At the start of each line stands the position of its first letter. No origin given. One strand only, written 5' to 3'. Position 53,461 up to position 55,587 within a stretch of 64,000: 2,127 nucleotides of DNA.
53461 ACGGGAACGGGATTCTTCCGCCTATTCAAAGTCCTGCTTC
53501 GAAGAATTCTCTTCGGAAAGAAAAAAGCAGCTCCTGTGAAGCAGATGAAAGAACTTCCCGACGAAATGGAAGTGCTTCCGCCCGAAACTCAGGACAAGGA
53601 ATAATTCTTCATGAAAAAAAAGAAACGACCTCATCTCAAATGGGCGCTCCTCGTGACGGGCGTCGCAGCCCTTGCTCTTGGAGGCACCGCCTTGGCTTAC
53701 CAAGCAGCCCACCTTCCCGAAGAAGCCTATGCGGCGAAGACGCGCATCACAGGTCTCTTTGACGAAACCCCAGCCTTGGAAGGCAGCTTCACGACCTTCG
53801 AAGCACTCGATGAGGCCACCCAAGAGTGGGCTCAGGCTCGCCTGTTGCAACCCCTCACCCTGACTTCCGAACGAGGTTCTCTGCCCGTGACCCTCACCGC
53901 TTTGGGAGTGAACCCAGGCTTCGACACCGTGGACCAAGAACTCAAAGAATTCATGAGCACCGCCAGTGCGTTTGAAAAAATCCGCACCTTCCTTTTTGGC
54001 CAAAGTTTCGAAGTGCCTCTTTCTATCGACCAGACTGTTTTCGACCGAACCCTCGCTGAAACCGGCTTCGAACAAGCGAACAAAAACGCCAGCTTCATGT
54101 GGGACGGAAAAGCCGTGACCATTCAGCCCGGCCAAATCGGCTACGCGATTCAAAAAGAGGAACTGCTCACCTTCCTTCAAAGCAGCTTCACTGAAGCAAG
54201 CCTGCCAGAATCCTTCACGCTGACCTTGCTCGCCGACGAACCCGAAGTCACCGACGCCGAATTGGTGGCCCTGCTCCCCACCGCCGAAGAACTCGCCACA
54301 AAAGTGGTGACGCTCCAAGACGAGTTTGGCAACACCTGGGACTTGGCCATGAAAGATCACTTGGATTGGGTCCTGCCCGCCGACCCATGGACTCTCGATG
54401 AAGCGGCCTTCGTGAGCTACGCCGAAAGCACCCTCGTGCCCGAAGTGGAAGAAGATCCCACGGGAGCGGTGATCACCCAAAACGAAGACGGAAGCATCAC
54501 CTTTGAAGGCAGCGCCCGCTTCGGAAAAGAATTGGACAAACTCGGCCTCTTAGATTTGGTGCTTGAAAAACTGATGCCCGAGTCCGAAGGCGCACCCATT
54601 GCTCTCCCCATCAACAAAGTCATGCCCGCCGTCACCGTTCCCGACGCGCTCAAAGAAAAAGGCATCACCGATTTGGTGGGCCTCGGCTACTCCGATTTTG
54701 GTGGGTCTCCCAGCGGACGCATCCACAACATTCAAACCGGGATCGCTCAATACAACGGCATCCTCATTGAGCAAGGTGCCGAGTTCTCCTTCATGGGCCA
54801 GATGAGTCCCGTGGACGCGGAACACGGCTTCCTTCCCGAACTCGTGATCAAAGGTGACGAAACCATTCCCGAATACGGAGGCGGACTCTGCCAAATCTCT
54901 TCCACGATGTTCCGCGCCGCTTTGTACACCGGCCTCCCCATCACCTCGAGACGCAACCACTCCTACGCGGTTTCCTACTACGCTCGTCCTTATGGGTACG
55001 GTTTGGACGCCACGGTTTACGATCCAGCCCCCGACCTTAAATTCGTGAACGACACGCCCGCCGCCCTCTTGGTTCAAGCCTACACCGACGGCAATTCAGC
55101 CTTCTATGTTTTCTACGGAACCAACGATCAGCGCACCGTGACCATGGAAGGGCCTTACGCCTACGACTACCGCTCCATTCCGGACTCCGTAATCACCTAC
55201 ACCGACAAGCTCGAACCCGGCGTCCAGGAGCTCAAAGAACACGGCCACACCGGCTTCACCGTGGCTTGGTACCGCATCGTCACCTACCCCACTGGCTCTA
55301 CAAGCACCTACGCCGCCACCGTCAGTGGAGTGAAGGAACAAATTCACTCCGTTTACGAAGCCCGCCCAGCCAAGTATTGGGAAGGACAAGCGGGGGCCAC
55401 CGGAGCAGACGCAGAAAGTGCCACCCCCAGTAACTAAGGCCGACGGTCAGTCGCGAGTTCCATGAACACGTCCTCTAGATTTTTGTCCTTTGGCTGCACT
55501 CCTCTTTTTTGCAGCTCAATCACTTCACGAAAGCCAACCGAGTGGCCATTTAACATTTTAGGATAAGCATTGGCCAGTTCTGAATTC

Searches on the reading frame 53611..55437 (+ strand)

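Call 80: search_protein_families(library=pfam, proteins=[window:53611-55437:+], max_evalue=0.001)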
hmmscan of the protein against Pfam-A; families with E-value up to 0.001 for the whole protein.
window:53611-55437:+ (608 aa): 2 families
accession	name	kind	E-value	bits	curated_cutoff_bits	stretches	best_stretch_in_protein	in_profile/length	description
PF04294.18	VanW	-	1.1e-35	122.4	27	1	370-496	2-124/130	VanW like protein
PF12229.13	PG_binding_4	-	0.00011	22.8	22.1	1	126-191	40-106/117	Putative peptidoglycan binding domain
